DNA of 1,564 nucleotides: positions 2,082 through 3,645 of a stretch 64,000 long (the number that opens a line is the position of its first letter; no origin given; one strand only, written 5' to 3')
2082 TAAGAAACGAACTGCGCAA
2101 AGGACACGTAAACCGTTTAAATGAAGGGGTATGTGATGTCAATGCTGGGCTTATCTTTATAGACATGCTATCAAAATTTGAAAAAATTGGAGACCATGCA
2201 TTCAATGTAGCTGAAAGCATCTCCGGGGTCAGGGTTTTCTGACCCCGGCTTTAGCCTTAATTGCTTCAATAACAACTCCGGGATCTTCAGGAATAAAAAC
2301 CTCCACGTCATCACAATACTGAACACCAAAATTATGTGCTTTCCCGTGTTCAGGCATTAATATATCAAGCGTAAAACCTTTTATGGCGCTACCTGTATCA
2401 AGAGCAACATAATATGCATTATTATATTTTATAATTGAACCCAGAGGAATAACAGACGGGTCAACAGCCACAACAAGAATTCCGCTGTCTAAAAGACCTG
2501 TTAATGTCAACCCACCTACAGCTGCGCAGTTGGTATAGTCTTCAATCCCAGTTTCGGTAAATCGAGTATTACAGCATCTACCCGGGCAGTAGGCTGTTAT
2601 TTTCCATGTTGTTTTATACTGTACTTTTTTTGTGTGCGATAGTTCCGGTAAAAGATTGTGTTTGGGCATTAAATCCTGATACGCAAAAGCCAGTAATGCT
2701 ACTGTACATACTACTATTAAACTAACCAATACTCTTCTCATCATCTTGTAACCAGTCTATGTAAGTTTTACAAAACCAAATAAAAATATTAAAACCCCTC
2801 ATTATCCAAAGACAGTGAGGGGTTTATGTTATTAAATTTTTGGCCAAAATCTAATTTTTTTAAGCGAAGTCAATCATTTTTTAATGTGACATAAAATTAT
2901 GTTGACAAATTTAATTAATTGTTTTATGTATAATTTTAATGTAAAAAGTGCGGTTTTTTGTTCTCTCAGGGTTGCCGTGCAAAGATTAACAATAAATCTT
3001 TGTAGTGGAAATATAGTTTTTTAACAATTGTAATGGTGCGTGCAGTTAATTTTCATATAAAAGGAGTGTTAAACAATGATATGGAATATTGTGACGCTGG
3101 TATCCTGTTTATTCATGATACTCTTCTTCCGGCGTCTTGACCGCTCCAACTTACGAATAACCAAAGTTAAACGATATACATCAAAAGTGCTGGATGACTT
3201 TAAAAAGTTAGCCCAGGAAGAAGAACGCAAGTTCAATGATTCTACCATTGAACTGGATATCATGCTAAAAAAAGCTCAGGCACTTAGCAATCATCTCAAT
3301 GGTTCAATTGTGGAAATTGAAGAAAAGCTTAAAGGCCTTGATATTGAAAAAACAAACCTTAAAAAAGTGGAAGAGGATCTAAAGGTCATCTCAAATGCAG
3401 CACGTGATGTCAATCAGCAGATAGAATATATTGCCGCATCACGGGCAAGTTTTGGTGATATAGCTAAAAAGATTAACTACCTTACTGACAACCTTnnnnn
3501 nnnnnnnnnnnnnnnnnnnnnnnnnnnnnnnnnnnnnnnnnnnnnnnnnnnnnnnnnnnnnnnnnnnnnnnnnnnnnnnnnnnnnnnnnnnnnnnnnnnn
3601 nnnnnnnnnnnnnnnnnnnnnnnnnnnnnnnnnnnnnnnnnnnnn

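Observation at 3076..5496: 806-aa membrane-anchored coiled-coil protein ending in a helix-turn-helix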

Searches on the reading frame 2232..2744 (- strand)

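Call 40: search_protein_families(library=pfam, proteins=[window:2232-2744:-], max_evalue=0.01)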
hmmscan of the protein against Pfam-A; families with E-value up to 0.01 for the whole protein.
window:2232-2744:- (171 aa): 1 family
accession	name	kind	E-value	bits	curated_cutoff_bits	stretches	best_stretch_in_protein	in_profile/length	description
PF06725.17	3D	-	2.8e-11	43.9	23.8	1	91-141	2-61/72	3D domain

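Call 69: search_protein_families(library=ncbifam, proteins=[window:2232-2744:-], max_evalue=0.001)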
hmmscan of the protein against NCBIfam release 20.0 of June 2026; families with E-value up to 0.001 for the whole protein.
window:2232-2744:- (171 aa): 5 families
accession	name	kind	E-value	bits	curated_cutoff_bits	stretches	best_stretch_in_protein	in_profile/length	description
NF040677.1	wall_bind_EntC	exception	3.7e-11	42.5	770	1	89-142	360-414/422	cell wall-binding protein EntC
NF040676.1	wall_bind_EntB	exception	3.8e-10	38.9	780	1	89-142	429-483/490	cell wall-binding protein EntB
NF040675.1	wall_bind_EntD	exception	1.1e-07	31.3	590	1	87-142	246-302/310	cell wall-binding protein EntD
NF040670.1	wall_bind_EntA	exception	7.3e-07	28.9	560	1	88-141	228-282/291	cell wall-binding protein EntA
NF058633.1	StatPhSurvSpsC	equivalog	0.00012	21.7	280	1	91-130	131-171/223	stationary phase survival protein SpsC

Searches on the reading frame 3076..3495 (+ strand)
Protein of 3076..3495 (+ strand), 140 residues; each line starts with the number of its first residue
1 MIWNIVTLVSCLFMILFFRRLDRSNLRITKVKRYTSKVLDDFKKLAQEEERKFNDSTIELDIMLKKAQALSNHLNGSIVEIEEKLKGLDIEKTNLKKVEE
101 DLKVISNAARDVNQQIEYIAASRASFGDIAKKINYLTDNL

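Call 82: search_protein_representatives(alignment_id=A4)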
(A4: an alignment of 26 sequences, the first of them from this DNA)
Query: 26 sequences, 140 profile positions. Proteins with E-value up to 0.001 (for the whole library): 825; up to 1e-10: 503; up to 1e-30: 203. The best 150 are listed.
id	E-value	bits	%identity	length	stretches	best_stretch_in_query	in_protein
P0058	1.5e-53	196.7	-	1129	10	1-139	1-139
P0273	2.3e-52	192.9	-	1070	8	1-139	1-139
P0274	7.6e-52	191.2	-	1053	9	2-138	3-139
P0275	8.4e-51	187.8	-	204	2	1-138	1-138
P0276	9.1e-51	187.7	-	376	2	1-139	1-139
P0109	1.4e-50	187.1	-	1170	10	3-138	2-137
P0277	1.8e-50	186.7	-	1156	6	1-139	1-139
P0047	3.6e-50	185.8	-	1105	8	1-139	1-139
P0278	6.1e-49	181.8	-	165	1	1-139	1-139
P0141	8.0e-49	181.4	-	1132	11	2-139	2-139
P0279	1.2e-48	180.9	-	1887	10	7-139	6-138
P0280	1.2e-48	180.8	-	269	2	1-139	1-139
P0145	2.3e-48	179.9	-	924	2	1-139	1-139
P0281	2.7e-48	179.7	-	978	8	2-139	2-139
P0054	4.8e-48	178.9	-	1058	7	1-139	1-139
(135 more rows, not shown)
